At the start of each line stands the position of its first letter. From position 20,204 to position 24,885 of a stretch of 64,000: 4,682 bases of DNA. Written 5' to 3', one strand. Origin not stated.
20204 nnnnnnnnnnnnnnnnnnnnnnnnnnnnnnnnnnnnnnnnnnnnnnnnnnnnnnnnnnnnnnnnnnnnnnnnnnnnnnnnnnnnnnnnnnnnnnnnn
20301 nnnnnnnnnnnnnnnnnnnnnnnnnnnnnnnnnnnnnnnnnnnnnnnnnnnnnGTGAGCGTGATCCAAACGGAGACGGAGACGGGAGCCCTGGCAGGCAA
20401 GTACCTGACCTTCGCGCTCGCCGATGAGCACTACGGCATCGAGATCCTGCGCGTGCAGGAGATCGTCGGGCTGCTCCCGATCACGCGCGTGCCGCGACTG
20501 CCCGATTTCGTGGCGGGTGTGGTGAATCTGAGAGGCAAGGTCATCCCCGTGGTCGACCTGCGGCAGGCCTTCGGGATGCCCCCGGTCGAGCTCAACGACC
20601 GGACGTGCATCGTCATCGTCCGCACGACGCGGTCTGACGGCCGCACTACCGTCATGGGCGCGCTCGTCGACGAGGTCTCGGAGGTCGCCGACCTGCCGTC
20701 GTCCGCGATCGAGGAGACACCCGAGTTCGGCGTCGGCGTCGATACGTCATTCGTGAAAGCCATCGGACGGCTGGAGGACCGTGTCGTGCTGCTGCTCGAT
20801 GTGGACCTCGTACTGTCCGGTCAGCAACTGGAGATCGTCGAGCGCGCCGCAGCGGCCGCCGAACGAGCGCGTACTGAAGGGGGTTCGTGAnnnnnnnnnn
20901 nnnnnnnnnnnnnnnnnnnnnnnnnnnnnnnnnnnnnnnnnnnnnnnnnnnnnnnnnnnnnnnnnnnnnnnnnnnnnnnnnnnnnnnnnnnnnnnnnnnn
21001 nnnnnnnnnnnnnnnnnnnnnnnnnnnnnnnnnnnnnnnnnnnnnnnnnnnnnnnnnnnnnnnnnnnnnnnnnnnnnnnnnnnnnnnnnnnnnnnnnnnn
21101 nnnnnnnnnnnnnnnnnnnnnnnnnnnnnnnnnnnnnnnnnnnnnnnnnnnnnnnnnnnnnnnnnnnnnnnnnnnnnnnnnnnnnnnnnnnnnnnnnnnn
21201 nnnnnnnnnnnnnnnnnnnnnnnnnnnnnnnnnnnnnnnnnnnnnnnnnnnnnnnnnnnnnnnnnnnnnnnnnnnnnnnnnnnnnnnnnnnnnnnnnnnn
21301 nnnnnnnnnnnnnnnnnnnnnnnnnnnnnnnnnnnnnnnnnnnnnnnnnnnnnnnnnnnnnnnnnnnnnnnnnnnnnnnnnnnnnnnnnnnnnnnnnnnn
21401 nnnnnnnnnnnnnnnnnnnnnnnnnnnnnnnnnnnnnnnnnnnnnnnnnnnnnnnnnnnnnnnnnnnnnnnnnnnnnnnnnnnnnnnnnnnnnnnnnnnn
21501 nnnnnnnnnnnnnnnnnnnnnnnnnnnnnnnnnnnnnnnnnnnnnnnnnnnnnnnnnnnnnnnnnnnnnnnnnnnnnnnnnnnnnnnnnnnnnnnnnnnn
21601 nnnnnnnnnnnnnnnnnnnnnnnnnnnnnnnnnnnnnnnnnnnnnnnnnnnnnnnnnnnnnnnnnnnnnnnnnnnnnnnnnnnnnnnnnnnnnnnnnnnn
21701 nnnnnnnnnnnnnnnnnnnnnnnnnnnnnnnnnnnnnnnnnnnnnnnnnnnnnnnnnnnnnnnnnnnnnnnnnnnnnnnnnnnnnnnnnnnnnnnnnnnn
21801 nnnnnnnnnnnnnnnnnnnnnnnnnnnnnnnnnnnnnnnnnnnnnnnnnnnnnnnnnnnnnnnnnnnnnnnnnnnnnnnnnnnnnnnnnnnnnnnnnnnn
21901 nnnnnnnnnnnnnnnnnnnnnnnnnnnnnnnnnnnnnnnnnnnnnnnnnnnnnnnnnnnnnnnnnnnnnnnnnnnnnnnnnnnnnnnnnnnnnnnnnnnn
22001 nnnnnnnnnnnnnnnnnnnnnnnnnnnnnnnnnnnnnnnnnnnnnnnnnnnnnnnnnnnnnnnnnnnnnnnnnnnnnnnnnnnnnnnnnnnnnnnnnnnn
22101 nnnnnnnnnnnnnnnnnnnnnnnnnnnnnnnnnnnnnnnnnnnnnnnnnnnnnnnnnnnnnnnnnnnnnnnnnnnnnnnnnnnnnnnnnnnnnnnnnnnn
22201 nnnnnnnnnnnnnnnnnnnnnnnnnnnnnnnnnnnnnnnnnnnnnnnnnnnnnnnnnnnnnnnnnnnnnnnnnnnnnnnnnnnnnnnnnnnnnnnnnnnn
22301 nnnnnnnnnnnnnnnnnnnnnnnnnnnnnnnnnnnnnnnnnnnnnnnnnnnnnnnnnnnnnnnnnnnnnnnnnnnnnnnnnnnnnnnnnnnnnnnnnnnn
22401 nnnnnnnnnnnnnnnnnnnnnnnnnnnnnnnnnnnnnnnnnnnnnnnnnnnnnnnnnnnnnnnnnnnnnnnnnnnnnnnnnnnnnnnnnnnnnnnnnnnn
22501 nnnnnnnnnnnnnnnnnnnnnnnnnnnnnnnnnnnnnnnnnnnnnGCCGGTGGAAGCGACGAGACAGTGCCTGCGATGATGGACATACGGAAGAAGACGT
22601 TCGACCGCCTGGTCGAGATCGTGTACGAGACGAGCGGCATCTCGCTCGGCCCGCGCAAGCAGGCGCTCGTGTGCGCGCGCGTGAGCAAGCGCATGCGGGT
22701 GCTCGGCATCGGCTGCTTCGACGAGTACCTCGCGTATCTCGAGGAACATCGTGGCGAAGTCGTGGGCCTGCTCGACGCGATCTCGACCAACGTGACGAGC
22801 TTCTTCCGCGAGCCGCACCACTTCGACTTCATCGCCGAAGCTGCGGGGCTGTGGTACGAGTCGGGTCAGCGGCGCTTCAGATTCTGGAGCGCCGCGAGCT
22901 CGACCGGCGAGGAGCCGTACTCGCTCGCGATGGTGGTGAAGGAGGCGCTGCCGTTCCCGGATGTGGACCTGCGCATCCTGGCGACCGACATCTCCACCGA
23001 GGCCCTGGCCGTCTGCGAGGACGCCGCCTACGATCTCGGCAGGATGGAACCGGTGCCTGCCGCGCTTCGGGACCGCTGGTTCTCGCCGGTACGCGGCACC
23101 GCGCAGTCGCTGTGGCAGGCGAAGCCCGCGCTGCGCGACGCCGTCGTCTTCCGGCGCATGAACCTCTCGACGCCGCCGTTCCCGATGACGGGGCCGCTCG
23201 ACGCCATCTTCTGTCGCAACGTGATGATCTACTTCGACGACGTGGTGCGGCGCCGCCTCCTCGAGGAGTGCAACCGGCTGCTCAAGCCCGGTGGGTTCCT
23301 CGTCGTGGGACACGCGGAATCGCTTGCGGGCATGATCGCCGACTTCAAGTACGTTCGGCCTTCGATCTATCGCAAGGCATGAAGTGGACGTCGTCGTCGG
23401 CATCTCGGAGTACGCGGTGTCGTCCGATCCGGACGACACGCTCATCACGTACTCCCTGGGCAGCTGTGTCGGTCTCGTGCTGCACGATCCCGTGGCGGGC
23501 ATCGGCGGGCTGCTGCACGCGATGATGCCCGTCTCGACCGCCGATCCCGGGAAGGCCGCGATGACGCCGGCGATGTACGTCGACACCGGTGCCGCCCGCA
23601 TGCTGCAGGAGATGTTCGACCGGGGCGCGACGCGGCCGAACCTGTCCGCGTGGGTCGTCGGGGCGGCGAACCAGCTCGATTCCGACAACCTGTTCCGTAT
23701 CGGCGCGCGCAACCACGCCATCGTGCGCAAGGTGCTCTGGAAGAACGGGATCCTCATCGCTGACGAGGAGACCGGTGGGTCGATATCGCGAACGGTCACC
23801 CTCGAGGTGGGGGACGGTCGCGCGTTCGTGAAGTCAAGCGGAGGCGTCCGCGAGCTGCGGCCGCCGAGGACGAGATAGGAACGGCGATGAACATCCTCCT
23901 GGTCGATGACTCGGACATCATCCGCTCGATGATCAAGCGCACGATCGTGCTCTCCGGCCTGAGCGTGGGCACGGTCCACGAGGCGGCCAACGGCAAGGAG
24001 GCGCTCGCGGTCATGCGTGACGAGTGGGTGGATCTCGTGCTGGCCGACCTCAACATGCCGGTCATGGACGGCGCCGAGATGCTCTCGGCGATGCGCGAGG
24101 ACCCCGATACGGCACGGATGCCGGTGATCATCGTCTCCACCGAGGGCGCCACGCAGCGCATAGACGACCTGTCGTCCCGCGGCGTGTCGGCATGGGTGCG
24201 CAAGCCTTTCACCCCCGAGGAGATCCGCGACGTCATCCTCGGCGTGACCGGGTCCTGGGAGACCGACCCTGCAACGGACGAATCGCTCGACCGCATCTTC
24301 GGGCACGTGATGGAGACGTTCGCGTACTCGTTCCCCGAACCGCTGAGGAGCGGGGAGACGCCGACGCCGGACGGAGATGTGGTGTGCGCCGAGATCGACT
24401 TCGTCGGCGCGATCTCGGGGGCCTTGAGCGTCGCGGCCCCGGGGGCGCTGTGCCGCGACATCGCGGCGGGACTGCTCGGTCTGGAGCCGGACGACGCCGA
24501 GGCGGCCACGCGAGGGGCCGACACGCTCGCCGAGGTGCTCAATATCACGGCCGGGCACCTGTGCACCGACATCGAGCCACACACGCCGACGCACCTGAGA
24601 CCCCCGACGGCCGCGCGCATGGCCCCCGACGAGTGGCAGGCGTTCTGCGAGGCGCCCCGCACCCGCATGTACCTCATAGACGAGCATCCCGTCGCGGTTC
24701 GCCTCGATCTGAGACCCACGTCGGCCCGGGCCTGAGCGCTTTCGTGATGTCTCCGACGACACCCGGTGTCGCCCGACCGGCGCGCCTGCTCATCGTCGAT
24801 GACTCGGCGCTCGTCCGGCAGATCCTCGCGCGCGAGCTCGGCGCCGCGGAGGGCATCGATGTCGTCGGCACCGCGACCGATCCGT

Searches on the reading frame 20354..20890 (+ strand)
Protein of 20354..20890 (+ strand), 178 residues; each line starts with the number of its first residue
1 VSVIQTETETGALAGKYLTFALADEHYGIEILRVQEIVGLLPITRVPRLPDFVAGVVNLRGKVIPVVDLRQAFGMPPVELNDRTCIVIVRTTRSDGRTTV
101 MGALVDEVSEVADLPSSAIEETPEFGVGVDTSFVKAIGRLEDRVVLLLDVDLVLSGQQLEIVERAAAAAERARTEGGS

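Call 29: search_protein_families(library=pfam, proteins=[window:20354-20890:+], max_evalue=0.0001)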
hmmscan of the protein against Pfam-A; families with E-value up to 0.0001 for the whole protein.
window:20354-20890:+ (178 aa): 1 family
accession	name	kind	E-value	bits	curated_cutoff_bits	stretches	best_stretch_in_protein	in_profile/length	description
PF01584.24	CheW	-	1.3e-37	128.9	23.5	1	16-155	1-135/138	CheW-like domain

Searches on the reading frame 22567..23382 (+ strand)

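Call 29: search_protein_families(library=pfam, proteins=[window:22567-23382:+], max_evalue=0.0001)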
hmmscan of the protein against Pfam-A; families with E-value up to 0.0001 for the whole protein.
window:22567-23382:+ (271 aa): 5 families
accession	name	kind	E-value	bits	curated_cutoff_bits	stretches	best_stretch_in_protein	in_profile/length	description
PF01739.24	CheR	-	3.5e-50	170.6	27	1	75-263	1-189/195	CheR methyltransferase, SAM binding domain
PF03705.20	CheR_N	-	1.9e-14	53.5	27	1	12-61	3-52/53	CheR methyltransferase, all-alpha domain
PF08241.18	Methyltransf_11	-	5.9e-09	36.9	21.2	1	185-247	34-95/95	Methyltransferase domain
PF13649.12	Methyltransf_25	-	9.8e-08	33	27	1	192-243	47-97/97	Methyltransferase domain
PF08242.18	Methyltransf_12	-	4.3e-06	27.8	30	0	191-245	49-98/98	Methyltransferase domain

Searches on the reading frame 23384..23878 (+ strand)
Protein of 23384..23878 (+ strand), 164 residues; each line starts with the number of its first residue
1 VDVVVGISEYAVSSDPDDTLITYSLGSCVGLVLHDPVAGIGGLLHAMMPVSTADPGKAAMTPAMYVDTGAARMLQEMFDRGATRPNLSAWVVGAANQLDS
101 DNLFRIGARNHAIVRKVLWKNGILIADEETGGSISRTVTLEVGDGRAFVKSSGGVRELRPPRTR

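Call 29: search_protein_families(library=pfam, proteins=[window:23384-23878:+], max_evalue=0.0001)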
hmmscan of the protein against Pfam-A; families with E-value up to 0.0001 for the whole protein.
window:23384-23878:+ (164 aa): 1 family
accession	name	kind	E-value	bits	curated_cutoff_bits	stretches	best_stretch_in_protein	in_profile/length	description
PF03975.18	CheD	-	3.6e-23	82.2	25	1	47-151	1-108/108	CheD chemotactic sensory transduction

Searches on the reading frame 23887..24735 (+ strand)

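Call 29: search_protein_families(library=pfam, proteins=[window:23887-24735:+], max_evalue=0.0001)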
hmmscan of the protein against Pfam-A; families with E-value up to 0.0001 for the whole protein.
window:23887-24735:+ (282 aa): 2 families
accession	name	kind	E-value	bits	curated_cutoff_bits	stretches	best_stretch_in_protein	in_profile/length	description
PF00072.30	Response_reg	-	5.4e-23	81.7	30.2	1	3-117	1-110/111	Response regulator receiver domain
PF13690.11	CheX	-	4.5e-09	36.7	27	1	166-242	1-72/94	Chemotaxis phosphatase CheX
